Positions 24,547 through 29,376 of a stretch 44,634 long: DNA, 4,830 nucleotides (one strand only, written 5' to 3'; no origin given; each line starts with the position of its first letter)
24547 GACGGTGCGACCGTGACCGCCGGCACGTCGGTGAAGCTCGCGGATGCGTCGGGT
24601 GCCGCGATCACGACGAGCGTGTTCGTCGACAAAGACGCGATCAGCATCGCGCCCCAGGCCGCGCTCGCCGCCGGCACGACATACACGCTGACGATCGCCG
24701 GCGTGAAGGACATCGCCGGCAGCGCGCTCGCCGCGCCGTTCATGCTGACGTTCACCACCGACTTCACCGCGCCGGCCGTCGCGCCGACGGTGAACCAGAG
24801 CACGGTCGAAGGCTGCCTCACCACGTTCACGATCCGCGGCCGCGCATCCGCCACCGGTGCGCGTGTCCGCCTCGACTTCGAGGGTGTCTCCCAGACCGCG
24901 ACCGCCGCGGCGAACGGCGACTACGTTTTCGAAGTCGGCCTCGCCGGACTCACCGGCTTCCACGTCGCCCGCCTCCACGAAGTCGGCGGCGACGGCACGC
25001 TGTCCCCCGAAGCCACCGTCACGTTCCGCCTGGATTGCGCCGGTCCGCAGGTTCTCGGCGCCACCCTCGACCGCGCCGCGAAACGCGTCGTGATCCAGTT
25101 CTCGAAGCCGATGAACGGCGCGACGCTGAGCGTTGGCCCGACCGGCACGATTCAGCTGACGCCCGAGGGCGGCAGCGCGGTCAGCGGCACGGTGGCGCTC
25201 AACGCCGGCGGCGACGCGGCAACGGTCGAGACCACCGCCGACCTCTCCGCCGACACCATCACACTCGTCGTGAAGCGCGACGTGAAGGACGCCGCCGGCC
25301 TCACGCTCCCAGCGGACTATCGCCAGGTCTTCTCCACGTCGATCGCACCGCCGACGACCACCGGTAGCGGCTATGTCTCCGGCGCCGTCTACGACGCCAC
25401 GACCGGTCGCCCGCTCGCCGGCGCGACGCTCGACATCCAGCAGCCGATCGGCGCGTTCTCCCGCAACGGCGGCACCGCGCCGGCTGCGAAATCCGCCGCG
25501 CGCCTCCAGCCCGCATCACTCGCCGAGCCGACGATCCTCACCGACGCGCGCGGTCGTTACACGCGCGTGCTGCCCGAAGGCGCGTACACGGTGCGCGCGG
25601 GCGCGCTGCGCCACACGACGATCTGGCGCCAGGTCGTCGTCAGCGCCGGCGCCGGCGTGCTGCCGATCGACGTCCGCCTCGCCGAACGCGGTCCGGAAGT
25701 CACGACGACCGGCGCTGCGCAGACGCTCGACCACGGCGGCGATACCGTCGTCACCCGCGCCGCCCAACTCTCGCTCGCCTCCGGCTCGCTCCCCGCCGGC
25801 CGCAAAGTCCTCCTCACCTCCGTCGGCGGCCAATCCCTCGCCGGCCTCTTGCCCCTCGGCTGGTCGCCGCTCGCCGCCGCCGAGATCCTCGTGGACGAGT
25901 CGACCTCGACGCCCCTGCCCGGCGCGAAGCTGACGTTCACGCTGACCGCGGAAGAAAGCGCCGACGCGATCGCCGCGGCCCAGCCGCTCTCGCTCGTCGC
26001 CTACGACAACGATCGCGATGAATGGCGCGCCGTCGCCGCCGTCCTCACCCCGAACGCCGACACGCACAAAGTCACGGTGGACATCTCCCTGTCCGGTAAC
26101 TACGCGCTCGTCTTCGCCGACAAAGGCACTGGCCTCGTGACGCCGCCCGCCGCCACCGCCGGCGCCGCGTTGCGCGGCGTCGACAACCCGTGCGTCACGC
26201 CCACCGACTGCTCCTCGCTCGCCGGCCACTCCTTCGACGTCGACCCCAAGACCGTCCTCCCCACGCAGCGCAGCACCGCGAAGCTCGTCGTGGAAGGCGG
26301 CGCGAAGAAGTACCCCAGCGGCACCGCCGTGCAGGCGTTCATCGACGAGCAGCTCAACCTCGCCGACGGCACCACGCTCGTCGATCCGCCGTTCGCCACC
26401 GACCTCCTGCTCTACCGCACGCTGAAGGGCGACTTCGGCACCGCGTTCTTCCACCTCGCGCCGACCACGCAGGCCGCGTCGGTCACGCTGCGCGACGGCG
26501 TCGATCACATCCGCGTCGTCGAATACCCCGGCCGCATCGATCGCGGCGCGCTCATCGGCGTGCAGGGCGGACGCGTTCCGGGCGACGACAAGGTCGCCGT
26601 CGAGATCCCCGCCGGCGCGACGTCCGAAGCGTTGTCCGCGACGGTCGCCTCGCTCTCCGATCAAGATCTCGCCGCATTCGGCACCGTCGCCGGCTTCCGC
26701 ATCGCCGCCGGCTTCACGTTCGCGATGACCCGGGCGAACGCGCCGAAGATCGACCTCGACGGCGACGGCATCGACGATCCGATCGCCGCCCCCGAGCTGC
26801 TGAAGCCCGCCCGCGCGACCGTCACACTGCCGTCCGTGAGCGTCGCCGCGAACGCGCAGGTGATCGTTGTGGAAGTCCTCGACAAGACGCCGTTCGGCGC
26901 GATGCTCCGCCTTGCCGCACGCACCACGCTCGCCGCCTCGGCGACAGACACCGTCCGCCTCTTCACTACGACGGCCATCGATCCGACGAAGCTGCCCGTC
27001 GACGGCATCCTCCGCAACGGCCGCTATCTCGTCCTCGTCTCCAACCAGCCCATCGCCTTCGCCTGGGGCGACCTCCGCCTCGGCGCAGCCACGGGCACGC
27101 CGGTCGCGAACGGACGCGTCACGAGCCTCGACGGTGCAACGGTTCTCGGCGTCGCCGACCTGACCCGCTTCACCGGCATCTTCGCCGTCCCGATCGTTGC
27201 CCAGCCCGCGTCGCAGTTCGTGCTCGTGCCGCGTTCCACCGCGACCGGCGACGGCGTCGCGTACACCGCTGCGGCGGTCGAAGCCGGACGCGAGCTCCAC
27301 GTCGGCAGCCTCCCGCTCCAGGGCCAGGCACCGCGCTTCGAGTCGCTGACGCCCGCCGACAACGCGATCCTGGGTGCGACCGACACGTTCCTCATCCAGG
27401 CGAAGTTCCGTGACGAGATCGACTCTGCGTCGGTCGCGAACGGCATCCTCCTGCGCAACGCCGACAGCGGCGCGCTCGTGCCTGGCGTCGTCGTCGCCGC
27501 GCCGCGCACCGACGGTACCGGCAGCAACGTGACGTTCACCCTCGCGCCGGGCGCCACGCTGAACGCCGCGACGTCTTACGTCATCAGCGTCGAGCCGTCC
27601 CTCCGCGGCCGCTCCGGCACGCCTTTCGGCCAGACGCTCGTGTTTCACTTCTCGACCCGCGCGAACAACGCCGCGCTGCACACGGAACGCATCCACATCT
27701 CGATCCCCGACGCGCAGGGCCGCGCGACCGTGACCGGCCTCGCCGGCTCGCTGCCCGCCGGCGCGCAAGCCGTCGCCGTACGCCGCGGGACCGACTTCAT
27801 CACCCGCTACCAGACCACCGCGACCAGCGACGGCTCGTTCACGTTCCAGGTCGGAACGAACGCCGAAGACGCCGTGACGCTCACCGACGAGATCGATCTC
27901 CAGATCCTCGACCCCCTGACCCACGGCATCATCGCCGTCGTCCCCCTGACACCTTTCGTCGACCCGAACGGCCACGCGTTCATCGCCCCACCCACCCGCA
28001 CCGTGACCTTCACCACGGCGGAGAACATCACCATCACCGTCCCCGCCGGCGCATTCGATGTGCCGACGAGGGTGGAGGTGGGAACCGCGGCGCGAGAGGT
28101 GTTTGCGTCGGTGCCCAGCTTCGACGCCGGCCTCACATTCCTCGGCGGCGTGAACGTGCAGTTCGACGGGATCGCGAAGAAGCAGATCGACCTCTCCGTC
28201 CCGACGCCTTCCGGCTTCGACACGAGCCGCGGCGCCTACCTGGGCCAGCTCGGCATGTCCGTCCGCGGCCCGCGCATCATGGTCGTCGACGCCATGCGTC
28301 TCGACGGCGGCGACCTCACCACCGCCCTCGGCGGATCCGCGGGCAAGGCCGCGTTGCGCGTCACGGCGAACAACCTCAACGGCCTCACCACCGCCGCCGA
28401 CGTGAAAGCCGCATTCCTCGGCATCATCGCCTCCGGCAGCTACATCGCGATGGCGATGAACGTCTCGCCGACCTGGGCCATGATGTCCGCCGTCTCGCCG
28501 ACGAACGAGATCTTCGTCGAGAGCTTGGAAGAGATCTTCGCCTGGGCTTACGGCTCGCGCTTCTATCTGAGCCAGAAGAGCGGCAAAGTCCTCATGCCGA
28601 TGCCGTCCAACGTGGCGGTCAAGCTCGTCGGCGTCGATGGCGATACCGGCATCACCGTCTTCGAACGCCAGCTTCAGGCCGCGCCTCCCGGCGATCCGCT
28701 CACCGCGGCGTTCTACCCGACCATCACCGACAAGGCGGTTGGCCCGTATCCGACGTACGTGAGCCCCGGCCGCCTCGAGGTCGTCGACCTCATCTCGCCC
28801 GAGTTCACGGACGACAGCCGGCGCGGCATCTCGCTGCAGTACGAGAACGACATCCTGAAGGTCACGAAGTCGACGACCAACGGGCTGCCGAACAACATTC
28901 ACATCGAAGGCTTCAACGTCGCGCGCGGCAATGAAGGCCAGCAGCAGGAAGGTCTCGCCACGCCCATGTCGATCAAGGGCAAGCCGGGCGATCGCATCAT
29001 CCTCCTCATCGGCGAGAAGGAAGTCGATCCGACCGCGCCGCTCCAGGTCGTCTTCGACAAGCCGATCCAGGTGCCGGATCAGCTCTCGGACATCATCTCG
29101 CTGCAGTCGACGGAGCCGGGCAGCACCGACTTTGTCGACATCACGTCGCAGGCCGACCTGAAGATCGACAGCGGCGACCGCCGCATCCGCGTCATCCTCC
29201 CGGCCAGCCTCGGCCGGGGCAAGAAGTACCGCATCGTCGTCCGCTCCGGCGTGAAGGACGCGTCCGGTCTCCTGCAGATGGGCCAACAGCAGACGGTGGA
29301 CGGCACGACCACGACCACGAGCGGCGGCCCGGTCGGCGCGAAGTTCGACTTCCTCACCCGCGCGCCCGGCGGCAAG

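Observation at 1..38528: Translationally coupled operon of two giant surface proteins (>4,925 aa and 7,550 aa), a small secreted protein and a toxin/immunity tip: candidate undescribed RHS delivery apparatus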

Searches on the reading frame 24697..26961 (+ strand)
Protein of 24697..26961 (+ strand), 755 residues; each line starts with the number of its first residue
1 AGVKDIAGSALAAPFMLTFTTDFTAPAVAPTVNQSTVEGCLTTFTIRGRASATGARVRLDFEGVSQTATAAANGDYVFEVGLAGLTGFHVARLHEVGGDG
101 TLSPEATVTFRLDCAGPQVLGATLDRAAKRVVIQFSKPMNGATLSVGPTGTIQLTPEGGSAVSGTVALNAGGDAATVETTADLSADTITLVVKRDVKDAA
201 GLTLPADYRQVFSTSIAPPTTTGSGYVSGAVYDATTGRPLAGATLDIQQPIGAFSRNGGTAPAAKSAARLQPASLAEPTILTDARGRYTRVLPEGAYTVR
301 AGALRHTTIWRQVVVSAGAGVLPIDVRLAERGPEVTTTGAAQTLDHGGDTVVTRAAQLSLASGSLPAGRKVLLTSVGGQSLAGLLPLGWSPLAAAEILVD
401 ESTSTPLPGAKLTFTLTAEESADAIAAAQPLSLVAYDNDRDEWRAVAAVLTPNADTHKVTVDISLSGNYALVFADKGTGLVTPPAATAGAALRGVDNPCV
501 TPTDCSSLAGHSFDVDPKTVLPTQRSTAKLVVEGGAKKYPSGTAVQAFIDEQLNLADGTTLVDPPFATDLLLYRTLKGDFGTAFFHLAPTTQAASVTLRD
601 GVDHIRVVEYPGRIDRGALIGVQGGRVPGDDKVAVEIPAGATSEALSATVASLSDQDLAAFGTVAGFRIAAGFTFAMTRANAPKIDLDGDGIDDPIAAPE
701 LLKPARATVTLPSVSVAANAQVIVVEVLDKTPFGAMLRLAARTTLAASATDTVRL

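Call 7: search_protein_families(library=pfam, proteins=[window:24697-26961:+], max_evalue=0.01)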
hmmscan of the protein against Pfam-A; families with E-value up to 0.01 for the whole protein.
window:24697-26961:+ (755 aa): 3 families
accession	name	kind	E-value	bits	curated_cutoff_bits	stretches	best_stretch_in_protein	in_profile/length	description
PF13205.12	Big_5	-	1.3e-10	42.3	23.6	1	128-214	22-105/105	Bacterial Ig-like domain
PF13620.12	CarboxypepD_reg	-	2.8e-07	31.2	32.3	1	227-328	2-81/82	Carboxypeptidase regulatory-like domain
PF13715.12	CarbopepD_reg_2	-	0.0027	18.1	32.2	0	227-248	1-22/88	CarboxypepD_reg-like domain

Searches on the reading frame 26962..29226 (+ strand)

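Call 7: search_protein_families(library=pfam, proteins=[window:26962-29226:+], max_evalue=0.01)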
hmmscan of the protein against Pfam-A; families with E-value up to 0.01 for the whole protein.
window:26962-29226:+ (755 aa): 1 family
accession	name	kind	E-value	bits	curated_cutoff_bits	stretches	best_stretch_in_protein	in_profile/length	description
PF13205.12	Big_5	-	3.5e-10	41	23.6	1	122-232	3-105/105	Bacterial Ig-like domain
